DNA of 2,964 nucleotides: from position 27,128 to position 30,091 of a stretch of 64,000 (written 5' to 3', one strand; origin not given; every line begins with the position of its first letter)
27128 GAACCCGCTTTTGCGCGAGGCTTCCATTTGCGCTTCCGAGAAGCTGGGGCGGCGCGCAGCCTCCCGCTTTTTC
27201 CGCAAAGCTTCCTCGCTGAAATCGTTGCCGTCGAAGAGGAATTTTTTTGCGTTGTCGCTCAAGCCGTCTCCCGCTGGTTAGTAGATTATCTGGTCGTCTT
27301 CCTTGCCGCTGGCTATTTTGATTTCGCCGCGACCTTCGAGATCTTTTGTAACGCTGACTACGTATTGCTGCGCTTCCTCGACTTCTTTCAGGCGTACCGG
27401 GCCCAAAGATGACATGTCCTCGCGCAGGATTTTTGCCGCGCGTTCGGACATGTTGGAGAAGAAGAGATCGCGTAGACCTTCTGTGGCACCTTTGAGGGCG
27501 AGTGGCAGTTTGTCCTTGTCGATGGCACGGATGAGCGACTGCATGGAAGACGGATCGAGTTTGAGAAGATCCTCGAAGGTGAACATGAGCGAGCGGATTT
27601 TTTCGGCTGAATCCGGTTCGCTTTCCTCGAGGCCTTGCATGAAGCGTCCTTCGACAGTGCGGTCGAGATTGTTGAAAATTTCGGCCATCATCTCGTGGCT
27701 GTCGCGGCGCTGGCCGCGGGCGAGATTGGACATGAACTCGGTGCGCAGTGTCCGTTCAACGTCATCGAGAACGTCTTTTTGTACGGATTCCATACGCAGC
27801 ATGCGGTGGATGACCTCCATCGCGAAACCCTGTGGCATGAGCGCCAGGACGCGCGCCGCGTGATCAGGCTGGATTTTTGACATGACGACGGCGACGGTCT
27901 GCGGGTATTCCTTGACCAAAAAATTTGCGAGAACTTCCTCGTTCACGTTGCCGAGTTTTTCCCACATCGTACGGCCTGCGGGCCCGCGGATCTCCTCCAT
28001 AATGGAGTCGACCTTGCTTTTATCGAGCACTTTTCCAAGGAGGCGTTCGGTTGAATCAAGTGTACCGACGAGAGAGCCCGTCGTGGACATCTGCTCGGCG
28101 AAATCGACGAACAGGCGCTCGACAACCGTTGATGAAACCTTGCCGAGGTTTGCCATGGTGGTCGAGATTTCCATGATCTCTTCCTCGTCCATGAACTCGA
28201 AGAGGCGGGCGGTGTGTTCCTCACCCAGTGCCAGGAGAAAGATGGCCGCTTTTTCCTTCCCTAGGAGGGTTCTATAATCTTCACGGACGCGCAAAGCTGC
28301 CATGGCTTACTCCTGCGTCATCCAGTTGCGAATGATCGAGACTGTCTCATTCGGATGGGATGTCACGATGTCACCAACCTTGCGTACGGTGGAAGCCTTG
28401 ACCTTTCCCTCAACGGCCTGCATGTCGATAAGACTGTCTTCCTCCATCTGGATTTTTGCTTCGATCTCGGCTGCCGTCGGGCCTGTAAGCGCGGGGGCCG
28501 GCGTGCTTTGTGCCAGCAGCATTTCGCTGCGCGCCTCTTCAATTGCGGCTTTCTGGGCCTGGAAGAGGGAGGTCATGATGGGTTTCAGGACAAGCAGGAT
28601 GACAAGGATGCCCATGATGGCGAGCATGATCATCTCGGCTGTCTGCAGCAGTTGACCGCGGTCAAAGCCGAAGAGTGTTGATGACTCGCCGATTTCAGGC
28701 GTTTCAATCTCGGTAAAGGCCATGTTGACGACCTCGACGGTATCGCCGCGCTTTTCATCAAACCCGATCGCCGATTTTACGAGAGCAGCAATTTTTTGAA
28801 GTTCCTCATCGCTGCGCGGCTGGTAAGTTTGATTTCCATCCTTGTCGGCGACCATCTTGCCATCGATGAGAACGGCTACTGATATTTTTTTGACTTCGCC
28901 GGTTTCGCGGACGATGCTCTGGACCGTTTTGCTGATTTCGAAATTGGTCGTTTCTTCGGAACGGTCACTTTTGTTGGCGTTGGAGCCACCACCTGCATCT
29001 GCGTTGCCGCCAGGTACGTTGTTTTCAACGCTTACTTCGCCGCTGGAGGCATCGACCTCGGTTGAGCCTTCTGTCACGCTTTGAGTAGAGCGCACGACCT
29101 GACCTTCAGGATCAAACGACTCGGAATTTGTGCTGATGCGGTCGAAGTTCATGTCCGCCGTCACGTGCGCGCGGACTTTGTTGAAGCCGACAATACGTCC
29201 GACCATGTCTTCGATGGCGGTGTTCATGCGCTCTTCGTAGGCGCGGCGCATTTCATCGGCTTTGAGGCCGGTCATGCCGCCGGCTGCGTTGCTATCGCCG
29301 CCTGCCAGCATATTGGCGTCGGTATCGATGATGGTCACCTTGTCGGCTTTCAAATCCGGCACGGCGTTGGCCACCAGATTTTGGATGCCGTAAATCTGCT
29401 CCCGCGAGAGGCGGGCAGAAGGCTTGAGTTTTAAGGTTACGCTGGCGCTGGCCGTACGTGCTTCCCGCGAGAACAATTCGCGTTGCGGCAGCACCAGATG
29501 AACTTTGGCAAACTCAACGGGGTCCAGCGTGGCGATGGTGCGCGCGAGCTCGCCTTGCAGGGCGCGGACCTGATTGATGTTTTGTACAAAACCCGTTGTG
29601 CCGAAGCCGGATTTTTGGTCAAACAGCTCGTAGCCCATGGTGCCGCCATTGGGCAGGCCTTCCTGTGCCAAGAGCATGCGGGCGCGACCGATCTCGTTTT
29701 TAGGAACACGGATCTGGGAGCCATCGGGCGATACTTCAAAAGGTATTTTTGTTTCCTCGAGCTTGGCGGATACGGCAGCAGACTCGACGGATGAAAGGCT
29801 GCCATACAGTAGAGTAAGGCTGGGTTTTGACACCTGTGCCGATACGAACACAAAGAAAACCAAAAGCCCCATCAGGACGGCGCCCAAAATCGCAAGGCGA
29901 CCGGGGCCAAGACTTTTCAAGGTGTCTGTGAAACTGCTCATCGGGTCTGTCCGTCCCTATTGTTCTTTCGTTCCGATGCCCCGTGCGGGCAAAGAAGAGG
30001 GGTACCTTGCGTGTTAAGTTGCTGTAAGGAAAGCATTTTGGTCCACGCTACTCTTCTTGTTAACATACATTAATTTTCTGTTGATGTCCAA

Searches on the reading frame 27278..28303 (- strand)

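Call 63: search_protein_families(library=pfam, proteins=[window:27278-28303:-], max_evalue=0.001)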
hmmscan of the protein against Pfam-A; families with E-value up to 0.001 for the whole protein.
window:27278-28303:- (341 aa): 4 families
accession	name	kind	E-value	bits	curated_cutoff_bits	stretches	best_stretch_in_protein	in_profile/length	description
PF01706.21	FliG_C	-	2.5e-42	144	23.3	1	224-330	2-108/108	FliG C-terminal domain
PF14842.11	FliG_N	-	2.4e-32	112.1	25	2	13-114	2-104/104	FliG N-terminal domain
PF14841.11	FliG_M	-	1.1e-29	102.9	25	2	123-195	2-74/76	FliG middle domain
PF03448.22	MgtE_N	-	5.1e-08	33.8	25.9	0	134-232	3-92/102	MgtE intracellular N domain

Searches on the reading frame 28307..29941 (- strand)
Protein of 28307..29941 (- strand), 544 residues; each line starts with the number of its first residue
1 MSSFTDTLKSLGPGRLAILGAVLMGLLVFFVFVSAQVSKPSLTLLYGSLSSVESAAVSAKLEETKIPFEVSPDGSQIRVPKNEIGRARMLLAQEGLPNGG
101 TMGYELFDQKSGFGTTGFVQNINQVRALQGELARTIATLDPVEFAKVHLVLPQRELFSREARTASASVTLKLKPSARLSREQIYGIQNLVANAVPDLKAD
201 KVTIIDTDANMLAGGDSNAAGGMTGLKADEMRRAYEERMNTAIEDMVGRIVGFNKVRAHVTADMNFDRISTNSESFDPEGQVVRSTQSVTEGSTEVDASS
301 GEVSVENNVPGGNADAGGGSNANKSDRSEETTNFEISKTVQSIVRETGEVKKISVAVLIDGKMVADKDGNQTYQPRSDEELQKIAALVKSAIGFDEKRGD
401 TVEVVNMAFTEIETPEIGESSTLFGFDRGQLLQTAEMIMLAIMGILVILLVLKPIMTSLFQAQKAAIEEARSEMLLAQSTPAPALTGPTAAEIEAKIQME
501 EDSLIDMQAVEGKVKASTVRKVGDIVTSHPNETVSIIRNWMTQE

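Call 63: search_protein_families(library=pfam, proteins=[window:28307-29941:-], max_evalue=0.001)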
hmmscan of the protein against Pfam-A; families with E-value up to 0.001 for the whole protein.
window:28307-29941:- (544 aa): 2 families
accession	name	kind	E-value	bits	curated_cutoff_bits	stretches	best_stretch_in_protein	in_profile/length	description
PF01514.23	YscJ_FliF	-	2.2e-63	213.8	24.4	1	38-213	2-178/179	Secretory protein of YscJ/FliF family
PF08345.17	YscJ_FliF_C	-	4.4e-45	154.2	23.8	1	249-409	3-147/147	Flagellar M-ring protein C-terminal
